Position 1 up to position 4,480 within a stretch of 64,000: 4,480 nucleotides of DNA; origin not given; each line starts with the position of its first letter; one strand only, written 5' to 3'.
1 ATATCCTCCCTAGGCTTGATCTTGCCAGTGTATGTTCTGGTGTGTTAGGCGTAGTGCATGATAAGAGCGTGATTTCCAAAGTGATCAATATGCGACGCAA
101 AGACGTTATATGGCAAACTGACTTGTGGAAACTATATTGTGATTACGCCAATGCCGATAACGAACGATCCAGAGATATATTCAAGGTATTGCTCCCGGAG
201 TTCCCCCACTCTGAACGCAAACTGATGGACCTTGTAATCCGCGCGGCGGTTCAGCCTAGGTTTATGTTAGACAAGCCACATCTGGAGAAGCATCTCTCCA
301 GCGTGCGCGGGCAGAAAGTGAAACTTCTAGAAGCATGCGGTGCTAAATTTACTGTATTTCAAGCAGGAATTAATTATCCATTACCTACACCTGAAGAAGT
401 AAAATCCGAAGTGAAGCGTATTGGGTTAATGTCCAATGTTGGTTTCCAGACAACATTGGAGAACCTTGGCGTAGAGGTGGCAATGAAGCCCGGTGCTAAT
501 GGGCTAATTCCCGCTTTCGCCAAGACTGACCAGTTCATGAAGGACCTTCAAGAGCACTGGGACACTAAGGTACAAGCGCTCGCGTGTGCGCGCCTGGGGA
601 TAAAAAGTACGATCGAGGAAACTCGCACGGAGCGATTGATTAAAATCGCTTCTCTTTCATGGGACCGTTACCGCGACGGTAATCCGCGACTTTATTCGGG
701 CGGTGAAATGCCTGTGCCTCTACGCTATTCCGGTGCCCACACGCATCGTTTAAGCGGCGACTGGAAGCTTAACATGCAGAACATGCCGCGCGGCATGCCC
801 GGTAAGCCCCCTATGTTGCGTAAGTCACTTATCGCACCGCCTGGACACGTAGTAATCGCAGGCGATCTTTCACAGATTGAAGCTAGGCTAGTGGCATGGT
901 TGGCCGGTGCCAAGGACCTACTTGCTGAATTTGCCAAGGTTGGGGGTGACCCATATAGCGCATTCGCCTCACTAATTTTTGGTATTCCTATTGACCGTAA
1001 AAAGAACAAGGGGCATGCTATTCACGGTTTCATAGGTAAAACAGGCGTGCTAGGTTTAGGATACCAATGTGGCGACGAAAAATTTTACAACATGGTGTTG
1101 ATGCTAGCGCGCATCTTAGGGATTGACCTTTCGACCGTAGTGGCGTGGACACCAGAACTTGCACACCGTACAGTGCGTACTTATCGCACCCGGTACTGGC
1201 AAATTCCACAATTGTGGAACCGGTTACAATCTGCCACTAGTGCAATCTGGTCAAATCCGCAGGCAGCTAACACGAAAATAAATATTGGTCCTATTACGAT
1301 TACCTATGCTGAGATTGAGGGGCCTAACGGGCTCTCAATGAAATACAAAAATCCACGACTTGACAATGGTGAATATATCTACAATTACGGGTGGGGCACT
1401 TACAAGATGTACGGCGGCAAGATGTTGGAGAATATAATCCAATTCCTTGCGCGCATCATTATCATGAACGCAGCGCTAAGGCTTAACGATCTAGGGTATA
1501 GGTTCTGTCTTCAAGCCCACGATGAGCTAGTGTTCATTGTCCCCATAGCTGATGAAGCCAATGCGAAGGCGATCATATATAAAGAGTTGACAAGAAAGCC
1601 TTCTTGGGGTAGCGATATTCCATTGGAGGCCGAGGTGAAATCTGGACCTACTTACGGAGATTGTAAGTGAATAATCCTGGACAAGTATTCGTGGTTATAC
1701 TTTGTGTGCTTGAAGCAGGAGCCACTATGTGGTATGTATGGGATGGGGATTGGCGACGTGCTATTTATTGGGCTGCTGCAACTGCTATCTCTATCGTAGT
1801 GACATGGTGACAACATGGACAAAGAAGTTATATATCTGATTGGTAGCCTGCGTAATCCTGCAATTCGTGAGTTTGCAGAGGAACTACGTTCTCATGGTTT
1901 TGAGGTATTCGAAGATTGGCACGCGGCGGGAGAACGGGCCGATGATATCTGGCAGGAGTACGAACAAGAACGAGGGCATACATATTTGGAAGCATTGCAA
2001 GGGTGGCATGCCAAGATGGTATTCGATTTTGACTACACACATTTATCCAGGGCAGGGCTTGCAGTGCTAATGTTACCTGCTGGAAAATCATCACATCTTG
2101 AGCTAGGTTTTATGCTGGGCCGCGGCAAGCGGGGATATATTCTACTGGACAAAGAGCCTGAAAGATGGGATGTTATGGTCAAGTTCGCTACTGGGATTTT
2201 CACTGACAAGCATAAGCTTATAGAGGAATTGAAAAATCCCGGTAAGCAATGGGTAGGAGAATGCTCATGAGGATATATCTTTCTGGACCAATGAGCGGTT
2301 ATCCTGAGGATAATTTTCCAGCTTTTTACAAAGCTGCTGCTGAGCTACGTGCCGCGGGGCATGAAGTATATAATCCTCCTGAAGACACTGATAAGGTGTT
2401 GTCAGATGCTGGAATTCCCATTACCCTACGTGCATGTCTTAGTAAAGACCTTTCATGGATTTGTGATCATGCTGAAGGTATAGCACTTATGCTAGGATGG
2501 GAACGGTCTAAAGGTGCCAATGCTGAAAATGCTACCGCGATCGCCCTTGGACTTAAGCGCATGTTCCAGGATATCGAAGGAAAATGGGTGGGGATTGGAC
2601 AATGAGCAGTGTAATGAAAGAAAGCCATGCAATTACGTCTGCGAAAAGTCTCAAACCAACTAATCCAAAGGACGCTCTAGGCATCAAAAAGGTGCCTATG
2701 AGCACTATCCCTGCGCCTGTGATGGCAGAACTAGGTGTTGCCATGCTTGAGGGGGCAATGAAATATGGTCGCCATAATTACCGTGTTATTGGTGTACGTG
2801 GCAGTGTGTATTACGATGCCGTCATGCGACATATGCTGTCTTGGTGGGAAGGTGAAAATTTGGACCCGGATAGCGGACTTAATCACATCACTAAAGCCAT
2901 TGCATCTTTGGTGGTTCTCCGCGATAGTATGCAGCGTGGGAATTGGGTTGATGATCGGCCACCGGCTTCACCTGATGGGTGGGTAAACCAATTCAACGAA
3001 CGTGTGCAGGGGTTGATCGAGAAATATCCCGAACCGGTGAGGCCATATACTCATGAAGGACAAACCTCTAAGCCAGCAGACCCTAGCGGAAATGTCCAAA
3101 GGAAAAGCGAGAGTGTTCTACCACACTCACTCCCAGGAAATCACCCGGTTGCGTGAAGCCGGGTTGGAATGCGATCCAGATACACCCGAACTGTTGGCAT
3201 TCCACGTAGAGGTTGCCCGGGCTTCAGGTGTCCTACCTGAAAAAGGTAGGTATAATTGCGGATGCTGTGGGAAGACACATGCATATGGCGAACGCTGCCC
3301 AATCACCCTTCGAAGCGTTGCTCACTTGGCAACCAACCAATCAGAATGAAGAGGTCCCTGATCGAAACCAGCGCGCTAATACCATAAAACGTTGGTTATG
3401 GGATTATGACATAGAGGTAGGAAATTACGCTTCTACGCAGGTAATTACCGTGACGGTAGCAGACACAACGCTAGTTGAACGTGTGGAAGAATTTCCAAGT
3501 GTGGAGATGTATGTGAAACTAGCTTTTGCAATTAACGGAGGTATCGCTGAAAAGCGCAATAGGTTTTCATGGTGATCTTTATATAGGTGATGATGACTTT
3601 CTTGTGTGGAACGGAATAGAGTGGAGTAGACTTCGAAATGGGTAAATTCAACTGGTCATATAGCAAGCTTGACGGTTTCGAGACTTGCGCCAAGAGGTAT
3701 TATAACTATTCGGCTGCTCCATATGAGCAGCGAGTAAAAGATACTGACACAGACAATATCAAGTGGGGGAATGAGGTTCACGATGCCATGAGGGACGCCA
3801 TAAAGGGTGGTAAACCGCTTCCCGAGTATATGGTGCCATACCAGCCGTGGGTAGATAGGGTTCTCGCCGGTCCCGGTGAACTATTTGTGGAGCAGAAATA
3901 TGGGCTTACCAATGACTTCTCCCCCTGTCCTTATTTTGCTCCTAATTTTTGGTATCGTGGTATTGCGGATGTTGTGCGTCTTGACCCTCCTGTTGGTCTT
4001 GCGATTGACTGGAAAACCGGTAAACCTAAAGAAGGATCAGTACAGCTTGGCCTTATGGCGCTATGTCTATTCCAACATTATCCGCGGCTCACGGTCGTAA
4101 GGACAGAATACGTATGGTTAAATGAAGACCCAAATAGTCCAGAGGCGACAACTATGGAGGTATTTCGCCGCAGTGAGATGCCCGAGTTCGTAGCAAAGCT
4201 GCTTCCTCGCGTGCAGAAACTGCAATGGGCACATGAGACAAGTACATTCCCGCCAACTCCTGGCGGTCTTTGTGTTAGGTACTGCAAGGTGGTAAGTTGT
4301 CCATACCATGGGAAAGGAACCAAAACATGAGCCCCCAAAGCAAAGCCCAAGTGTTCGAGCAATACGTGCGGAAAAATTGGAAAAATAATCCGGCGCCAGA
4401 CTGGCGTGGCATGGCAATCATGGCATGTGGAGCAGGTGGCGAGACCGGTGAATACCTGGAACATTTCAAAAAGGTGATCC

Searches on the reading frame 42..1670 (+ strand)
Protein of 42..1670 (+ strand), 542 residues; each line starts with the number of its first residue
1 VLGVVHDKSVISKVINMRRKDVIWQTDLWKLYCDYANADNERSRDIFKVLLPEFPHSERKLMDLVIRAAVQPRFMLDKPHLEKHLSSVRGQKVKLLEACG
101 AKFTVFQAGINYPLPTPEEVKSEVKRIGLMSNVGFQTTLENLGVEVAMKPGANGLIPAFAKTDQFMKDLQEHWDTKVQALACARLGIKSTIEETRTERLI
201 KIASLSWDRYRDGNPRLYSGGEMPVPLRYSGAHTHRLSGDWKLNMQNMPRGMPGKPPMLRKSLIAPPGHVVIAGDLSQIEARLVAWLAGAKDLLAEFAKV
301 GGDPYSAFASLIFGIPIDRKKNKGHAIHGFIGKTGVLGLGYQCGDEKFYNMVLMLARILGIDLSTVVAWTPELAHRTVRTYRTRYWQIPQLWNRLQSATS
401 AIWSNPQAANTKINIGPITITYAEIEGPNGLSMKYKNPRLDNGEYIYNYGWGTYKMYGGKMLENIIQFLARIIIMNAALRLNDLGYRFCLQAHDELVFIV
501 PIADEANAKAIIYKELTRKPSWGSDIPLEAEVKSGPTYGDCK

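Call 15: search_protein_families(library=phrogs, proteins=[window:42-1670:+], max_evalue=0.001)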
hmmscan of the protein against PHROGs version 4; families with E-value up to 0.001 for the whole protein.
window:42-1670:+ (542 aa): 3 families
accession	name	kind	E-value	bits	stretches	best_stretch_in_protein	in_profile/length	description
phrog_17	-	DNA, RNA and nucleotide metabolism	2.3e-55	189.2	1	23-542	798-1234/1445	DNA polymerase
phrog_10285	-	DNA, RNA and nucleotide metabolism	6.8e-28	98.6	1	258-538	44-318/321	DNA polymerase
phrog_7766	-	DNA, RNA and nucleotide metabolism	3.1e-19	70.1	1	378-533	12-178/186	DNA polymerase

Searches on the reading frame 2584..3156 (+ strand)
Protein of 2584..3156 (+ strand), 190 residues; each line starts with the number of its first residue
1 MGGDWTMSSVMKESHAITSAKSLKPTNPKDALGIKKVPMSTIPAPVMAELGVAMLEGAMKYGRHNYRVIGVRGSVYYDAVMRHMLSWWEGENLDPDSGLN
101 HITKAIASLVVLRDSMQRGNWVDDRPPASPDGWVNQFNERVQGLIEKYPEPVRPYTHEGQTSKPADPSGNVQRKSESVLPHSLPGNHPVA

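Call 77: search_protein_families(library=pfam, proteins=[window:2584-3156:+], max_evalue=0.001)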
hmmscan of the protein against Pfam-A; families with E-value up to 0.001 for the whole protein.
window:2584-3156:+ (190 aa): 1 family
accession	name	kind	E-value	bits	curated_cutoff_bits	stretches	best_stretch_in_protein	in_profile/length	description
PF18909.5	dGTP_diPhyd_N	-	1e-25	90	27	1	27-125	2-99/99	dATP/dGTP diphosphohydrolase, N-terminal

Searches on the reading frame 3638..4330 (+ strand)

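Call 77: search_protein_families(library=pfam, proteins=[window:3638-4330:+], max_evalue=0.001)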
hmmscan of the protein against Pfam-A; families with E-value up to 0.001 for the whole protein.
window:3638-4330:+ (230 aa): 1 family
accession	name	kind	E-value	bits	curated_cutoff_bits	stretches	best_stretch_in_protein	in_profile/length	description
PF12705.13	PDDEXK_1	-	2.4e-10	41.2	22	1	6-220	2-244/247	PD-(D/E)XK nuclease superfamily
